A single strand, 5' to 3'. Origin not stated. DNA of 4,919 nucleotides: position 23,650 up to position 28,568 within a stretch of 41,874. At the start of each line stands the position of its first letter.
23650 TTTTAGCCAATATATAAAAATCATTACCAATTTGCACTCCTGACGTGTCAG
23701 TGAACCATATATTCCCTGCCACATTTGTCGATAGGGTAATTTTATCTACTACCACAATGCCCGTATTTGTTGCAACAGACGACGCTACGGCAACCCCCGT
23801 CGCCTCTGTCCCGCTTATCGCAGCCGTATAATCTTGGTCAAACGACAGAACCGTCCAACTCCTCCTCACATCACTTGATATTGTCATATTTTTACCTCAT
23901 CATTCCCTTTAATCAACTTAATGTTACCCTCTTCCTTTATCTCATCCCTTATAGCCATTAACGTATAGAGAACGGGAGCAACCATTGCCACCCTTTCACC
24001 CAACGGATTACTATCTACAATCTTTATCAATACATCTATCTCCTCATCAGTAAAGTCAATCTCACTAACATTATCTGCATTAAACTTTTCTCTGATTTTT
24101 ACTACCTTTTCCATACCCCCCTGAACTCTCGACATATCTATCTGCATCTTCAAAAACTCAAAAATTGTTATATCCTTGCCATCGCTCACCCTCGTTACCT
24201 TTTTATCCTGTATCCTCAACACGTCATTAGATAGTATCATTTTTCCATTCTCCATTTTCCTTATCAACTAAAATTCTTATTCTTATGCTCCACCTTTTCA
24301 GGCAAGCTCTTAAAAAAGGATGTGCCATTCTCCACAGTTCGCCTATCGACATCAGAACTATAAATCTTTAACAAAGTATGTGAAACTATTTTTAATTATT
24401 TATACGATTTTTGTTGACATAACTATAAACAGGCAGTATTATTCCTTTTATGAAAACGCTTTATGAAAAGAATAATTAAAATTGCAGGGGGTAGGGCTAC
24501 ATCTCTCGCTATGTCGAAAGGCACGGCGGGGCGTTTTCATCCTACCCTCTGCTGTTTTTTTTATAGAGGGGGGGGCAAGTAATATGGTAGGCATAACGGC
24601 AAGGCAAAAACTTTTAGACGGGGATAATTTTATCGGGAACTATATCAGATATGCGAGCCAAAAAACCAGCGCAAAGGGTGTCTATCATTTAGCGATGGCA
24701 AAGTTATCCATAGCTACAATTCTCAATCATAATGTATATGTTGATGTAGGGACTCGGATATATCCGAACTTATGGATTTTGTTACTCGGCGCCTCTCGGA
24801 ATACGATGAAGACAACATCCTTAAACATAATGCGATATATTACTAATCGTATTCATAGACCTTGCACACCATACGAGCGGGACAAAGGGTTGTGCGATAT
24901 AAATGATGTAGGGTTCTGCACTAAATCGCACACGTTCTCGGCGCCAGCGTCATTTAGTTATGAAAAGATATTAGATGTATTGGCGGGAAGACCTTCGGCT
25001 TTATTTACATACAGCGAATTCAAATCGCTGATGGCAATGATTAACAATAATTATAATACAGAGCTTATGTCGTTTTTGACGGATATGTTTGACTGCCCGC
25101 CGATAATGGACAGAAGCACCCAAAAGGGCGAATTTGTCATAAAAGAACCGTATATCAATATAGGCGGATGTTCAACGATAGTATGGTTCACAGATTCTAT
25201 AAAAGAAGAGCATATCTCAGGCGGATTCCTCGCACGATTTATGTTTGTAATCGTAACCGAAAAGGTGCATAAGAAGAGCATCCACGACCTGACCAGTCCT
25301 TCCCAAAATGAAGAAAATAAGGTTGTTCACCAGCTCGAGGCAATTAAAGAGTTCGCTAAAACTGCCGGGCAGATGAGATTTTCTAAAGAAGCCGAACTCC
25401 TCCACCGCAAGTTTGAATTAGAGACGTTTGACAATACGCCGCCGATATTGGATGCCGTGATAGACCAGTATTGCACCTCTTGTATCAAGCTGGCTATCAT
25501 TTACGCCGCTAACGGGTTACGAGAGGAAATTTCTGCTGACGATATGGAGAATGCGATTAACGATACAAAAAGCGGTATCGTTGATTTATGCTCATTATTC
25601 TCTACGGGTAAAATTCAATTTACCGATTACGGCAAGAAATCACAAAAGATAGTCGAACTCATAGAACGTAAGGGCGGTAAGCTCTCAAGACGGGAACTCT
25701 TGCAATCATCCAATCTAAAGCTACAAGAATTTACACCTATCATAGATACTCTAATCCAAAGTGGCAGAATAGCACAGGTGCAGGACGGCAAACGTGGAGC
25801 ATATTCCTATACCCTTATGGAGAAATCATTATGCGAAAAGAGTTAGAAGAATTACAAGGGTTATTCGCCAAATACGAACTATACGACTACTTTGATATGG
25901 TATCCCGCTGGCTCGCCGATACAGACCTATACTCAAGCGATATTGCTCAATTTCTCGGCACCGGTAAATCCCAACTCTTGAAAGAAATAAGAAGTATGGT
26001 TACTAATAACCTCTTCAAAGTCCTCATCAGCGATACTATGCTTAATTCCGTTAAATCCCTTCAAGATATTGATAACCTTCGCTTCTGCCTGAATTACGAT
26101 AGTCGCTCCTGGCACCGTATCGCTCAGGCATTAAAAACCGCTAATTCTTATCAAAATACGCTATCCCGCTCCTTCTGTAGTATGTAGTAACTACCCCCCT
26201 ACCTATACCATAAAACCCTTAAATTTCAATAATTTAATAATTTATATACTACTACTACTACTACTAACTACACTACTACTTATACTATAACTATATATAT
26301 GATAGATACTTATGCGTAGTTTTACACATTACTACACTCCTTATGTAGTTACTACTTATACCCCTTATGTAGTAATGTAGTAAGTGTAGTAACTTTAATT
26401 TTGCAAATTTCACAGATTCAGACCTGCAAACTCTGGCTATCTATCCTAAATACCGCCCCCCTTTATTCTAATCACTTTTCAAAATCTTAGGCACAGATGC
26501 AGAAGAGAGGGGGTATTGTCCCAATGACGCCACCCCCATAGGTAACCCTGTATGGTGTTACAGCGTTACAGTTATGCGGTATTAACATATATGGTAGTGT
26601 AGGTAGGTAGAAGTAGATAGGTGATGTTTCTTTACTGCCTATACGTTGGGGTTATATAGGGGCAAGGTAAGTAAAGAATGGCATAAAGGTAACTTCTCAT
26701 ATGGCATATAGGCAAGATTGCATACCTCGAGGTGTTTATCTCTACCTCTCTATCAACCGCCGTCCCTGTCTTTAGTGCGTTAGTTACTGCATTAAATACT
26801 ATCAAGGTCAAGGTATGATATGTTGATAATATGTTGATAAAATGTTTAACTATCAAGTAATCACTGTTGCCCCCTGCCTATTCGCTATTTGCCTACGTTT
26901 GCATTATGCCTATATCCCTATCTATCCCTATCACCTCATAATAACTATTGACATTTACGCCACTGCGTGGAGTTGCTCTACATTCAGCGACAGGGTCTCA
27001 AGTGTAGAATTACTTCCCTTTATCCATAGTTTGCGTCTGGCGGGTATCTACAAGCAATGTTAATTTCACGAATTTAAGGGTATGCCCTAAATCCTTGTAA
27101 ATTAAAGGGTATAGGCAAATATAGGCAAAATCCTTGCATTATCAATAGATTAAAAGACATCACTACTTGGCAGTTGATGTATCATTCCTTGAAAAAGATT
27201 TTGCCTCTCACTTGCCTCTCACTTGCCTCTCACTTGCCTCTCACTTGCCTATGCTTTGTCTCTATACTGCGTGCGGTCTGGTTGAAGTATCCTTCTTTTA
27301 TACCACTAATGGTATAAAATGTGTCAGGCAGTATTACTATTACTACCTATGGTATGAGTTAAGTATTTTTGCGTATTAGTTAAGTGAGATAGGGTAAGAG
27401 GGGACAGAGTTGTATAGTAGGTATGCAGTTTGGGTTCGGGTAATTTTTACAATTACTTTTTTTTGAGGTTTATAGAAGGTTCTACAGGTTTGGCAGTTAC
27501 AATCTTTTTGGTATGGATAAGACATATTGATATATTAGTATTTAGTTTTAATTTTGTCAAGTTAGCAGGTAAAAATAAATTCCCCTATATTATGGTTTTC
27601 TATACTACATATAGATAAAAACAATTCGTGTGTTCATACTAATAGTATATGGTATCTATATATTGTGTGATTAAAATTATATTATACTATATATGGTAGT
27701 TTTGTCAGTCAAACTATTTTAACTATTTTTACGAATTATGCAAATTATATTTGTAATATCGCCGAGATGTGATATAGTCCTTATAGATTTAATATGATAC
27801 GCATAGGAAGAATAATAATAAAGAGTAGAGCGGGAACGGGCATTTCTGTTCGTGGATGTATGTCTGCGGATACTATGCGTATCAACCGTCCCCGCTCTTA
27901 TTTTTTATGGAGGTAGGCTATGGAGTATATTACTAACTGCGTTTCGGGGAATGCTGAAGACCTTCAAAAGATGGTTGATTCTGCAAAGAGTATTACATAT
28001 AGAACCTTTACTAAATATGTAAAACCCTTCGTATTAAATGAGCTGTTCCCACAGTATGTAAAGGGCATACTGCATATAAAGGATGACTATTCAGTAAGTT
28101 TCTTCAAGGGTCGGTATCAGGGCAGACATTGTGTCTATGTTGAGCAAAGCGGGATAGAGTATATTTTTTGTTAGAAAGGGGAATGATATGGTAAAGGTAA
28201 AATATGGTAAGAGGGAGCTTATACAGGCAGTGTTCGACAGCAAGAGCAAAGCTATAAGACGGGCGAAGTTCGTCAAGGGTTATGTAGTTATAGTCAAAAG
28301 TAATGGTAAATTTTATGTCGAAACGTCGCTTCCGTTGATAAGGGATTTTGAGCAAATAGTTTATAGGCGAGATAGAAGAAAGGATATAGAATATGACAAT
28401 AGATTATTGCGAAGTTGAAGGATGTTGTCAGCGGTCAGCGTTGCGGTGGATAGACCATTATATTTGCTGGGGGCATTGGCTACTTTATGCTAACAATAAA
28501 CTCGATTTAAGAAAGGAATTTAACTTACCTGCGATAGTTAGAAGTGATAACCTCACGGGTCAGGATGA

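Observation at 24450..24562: Leader element E1: first of three same-architecture RNA structures (A-B-A'-B'-U-tract) at the head of a rightward operon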

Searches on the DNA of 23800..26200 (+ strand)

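Call 5: search_dna_similar(query=window:23800-26200:+, collection=phages, mode=near, max_rows=30)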
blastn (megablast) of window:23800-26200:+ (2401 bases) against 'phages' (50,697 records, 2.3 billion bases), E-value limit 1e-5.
No match.

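Call 73: build_rna_model(alignment_id=A5, structure=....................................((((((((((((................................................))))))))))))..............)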
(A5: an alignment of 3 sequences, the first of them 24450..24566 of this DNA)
Model R1 built from alignment A5 (3 sequences, 122 columns); structure: as given.
model positions 120; base pairs 12; branch points 0; effective number of sequences 1.8; information 0.59 bits per position. Calibrated on 0.2 Mb of random sequence (short: E-values are rough).
structure used (alignment columns):
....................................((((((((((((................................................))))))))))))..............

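Call 74: search_with_rna_model(model_id=R1, sources=[window, L005, L006, L007, L008, L017, L018, L020, L021, L023, L012, L013], max_evalue=10)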
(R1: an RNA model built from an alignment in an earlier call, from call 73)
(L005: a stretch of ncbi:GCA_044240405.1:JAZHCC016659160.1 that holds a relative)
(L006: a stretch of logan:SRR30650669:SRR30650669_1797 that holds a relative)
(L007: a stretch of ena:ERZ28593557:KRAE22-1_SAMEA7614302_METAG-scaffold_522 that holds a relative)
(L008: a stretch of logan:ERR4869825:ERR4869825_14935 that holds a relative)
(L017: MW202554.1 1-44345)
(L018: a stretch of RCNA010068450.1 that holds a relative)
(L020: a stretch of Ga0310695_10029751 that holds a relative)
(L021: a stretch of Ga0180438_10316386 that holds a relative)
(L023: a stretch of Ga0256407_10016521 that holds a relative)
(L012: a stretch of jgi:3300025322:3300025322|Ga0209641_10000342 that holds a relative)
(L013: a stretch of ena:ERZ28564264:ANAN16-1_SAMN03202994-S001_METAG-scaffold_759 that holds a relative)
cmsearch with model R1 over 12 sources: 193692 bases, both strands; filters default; matches with E-value up to 10: 11.
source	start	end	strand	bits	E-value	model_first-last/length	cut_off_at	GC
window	24450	24566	+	127.6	5.3e-20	1-120/120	no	0.43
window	27794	27910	+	113.6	1.7e-17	1-120/120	no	0.43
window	24470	24564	-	23.1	0.22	23-120/120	no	0.46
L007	6682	6769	+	22.9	0.24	1-120/120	no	0.24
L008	1218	1305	+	22.9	0.24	1-120/120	no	0.24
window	27813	27930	-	21.5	0.43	1-120/120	no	0.43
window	37799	37913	+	17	2.7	1-120/120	no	0.42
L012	2776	2890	+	17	2.7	1-120/120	no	0.42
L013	2788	2902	+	17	2.7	1-120/120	no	0.42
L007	9497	9551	+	15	6.2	1-120/120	no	0.22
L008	4033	4087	+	15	6.2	1-120/120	no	0.22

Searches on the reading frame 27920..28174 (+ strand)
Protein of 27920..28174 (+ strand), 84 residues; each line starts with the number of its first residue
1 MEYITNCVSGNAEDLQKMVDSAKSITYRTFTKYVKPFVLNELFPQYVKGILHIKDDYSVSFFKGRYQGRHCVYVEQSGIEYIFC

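Call 11: search_protein_families(library=phrogs, proteins=[window:27920-28174:+])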
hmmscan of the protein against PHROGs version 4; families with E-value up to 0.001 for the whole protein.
window:27920-28174:+ (84 aa): 0 families

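Call 12: search_protein_families(library=pfam, proteins=[window:27920-28174:+], max_evalue=0.01)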
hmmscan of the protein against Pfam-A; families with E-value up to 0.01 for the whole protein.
window:27920-28174:+ (84 aa): 1 family
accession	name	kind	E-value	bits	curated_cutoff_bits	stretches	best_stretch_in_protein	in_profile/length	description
PF07067.16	DUF1340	-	0.0048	16.8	25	1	2-74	75-147/236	Protein of unknown function (DUF1340)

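Call 37: list_cluster_members(proteins=[window:27920-28174:+, window:39631-39984:+, window:38769-39425:-, window:40012-40491:+])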
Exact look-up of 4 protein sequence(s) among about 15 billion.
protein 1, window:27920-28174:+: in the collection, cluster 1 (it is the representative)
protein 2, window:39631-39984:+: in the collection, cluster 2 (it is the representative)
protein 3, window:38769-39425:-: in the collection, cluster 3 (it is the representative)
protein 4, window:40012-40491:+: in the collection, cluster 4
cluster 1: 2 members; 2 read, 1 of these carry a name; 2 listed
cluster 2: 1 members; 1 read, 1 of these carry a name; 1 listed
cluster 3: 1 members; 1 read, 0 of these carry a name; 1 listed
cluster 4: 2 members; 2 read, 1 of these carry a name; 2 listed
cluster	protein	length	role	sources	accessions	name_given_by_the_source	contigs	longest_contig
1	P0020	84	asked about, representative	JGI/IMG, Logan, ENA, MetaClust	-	\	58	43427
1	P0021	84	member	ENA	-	-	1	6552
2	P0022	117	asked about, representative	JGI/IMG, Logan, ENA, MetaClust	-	\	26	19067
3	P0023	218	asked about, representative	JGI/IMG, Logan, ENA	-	-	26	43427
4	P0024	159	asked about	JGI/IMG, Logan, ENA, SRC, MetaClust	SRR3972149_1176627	\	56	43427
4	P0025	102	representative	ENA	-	-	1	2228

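Call 53: search_protein_families(library=pfam, alignment_id=A4, max_evalue=0.01)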
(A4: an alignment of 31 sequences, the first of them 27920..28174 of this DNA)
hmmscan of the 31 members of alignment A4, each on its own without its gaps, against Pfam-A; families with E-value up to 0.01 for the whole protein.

A. member 1, window:27920-28174:+ (84 aa): 1 family
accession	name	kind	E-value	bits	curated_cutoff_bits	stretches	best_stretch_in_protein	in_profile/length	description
PF07067.16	DUF1340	-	0.0048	16.8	25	1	2-74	75-147/236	Protein of unknown function (DUF1340)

B. families by the number of members that match (of 31 scanned): 15 families
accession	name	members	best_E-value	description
PF15891.11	Nuc_deoxyri_tr2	1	2e-36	Nucleoside 2-deoxyribosyltransferase like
PF00436.31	SSB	1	2.4e-30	Single-strand binding protein family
PF03837.19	RecT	1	2e-26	RecT family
PF01145.31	Band_7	1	4.5e-25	SPFH domain / Band 7 family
PF17720.7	RLIG1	1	5.5e-13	RNA ligase 1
PF07352.17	Phage_Mu_Gam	1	4.8e-08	Bacteriophage Mu Gam like protein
PF01844.29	HNH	1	3.1e-06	HNH endonuclease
PF22657.2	SSB_1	1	1.2e-05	Another single-strand binding protein family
PF09414.15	RNA_ligase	1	6.5e-05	RNA ligase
PF05014.21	Nuc_deoxyrib_tr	1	0.0001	Nucleoside 2-deoxyribosyltransferase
PF05866.16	RusA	1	0.0011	Endodeoxyribonuclease RusA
PF07067.16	DUF1340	1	0.0048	Protein of unknown function (DUF1340)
PF14601.11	TFX_C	1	0.0054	DNA_binding protein, TFX, C-term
PF01336.31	tRNA_anti-codon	1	0.0069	OB-fold nucleic acid binding domain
PF14279.12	HNH_5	1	0.008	HNH endonuclease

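Call 54: search_protein_families(library=phrogs, alignment_id=A4, max_evalue=0.001)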
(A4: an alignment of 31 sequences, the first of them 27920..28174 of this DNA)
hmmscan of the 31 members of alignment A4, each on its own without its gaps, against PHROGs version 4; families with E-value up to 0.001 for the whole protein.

A. member 1, window:27920-28174:+ (84 aa): 0 families

B. families by the number of members that match (of 31 scanned): 34 families (the first 25 are shown)
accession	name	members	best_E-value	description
phrog_30579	-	1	6.1e-50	-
phrog_2780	-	1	1.2e-44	RecT-like ssDNA annealing protein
phrog_200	-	1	8.9e-40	lipoprotein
phrog_44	-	1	4.8e-39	single strand DNA binding protein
phrog_2449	-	1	2.2e-35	single strand annealing protein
phrog_14301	-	1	1.5e-18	RNA ligase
phrog_252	-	1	3.6e-16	Bet-like ssDNA annealing protein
phrog_2760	-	1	7.5e-16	RecT-like ssDNA annealing protein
phrog_10056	-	1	1.7e-13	RecT-like ssDNA annealing protein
phrog_25370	-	1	2e-12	-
phrog_12631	-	1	6.3e-10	single strand DNA binding protein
phrog_1682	-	1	1.8e-08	RusA-like Holliday junction resolvase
phrog_548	-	1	5.9e-08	RNA ligase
phrog_119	-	1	1.1e-06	HNH endonuclease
phrog_1271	-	1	1.1e-06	HNH endonuclease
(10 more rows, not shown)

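Call 67: find_homologous_proteins(query=window:27920-28174:+, max_evalue=0.001)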
Query window:27920-28174:+ (84 aa): 2 proteins with E <= 0.001 among 2 candidates.
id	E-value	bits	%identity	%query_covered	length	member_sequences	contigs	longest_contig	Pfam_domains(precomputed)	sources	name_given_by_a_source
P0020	5.7e-51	188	100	100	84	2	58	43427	-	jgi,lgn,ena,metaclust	metaclust:\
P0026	2.3e-39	151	89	100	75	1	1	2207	-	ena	-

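Call 68: find_encoding_contigs(protein=P0026, flank=3000, max_places=3)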
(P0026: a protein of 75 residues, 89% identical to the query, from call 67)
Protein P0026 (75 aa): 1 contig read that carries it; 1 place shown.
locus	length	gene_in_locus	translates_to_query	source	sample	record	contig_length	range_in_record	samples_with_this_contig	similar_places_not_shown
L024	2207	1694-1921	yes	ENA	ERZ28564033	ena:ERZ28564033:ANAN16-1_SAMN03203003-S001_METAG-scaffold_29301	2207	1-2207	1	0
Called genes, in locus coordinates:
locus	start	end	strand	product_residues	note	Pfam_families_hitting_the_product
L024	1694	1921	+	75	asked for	-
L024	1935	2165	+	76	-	-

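Call 69: find_encoding_contigs(protein=P0021, flank=5000, max_places=3)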
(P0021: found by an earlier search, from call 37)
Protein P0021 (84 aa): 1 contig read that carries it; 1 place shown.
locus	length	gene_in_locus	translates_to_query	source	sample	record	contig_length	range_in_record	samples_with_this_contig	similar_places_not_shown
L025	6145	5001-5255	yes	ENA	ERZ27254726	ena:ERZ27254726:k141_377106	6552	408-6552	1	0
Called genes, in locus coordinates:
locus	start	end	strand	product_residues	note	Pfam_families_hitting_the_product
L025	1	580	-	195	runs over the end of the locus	-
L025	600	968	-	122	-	-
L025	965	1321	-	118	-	-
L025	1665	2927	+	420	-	PF13148:DUF3987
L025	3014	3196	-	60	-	-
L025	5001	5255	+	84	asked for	-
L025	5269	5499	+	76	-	-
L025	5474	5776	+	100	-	-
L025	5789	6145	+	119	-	?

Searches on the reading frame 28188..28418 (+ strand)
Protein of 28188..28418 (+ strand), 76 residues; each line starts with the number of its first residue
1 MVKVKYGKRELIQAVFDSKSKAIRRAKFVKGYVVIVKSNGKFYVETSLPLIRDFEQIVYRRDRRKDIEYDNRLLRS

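Call 11: search_protein_families(library=phrogs, proteins=[window:28188-28418:+])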
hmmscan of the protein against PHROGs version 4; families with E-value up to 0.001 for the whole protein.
window:28188-28418:+ (76 aa): 0 families

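Call 12: search_protein_families(library=pfam, proteins=[window:28188-28418:+], max_evalue=0.01)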
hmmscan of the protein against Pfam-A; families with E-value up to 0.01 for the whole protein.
window:28188-28418:+ (76 aa): 1 family
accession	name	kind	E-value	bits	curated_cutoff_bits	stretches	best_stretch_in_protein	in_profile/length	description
PF14601.11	TFX_C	-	0.0054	17.1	27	1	2-44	41-83/83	DNA_binding protein, TFX, C-term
